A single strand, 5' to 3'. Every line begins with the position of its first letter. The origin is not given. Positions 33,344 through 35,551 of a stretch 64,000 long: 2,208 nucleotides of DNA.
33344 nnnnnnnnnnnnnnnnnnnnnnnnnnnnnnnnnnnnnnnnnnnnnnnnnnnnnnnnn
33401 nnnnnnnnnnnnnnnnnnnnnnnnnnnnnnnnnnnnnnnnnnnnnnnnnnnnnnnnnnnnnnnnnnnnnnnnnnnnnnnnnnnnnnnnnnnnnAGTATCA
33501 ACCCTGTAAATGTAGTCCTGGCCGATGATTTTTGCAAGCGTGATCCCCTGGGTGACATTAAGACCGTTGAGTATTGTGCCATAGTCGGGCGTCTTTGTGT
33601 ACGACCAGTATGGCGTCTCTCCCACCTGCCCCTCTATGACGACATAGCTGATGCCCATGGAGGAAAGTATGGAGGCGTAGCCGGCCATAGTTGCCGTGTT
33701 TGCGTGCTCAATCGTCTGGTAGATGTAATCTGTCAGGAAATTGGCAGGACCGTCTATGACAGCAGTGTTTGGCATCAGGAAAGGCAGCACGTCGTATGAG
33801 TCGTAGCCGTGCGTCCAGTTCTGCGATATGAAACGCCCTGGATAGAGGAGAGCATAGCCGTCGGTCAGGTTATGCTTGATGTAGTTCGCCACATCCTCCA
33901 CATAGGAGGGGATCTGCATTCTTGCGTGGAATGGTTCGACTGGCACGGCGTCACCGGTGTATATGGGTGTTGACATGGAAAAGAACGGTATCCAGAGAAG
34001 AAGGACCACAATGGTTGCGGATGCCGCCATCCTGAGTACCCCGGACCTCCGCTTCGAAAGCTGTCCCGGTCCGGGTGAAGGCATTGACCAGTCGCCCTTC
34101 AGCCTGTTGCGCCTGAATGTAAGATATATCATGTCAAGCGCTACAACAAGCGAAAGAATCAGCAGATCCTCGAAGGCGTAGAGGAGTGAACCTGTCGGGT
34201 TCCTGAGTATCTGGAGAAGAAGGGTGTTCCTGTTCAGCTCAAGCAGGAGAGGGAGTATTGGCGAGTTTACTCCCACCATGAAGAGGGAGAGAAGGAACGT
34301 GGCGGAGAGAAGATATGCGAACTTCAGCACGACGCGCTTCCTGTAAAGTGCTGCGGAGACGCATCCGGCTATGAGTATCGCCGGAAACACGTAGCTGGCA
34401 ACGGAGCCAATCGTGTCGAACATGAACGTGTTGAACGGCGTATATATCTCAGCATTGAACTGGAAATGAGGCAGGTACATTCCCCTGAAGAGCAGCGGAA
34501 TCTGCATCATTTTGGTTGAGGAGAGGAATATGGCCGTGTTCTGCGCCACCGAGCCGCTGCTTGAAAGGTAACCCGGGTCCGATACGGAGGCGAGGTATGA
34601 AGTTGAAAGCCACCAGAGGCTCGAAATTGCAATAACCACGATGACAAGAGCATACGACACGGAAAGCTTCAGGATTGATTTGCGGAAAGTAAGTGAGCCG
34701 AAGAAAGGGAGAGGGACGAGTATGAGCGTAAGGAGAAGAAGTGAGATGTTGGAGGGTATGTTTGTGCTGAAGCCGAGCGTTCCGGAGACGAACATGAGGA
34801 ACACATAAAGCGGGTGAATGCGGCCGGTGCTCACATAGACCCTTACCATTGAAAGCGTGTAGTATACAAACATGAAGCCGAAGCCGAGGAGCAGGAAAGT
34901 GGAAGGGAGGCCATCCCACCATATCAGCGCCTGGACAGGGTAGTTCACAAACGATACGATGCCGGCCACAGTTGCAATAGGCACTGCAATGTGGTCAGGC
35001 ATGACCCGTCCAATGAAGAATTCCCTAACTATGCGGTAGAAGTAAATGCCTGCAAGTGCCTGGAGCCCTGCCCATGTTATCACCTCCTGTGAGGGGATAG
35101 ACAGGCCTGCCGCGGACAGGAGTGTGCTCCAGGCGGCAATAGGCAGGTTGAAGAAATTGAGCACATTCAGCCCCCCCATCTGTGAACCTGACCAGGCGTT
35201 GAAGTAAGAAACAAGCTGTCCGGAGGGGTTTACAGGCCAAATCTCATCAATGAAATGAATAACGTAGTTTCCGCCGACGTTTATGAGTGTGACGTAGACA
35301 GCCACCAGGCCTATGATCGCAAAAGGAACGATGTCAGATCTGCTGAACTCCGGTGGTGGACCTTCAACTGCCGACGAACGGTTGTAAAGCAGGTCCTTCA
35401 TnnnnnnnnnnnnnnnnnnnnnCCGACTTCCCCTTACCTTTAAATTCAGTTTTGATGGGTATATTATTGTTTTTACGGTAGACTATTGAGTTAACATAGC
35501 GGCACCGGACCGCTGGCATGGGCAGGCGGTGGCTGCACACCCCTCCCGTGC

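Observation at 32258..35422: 1054-aa GT-C-like membrane protein next to the flippase and giant surface genes, without the canonical AglB motif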

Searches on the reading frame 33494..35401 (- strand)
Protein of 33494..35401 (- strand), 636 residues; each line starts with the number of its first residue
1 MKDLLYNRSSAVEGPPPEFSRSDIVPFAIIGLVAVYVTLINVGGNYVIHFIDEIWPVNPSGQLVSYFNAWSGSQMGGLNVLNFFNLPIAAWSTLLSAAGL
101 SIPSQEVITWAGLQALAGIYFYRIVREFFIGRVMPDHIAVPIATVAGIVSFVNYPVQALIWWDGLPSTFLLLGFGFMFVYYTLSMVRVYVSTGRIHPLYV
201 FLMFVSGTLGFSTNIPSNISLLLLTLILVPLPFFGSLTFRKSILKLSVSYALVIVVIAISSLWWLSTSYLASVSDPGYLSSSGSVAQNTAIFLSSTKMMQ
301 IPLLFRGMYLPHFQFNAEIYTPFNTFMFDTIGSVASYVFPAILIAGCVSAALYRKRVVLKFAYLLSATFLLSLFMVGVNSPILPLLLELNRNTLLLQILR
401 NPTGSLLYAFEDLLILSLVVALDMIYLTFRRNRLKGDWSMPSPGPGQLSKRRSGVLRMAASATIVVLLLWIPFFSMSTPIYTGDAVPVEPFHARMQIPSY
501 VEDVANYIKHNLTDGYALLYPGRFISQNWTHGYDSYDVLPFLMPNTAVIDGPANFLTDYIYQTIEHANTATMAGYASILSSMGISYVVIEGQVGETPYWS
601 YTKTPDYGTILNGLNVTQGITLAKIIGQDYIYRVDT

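Call 18: search_protein_families(library=pfam, proteins=[window:33494-35401:-], max_evalue=10)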
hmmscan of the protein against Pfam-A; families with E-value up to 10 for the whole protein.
seq(636 aa): 1 family
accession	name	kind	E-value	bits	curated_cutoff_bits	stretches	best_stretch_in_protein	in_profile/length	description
PF11847.13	GT-C_AftD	-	9.2e-05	21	26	1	336-589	275-506/661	Alpha-(1->3)-arabinofuranosyltransferase, N-terminal GT-C domain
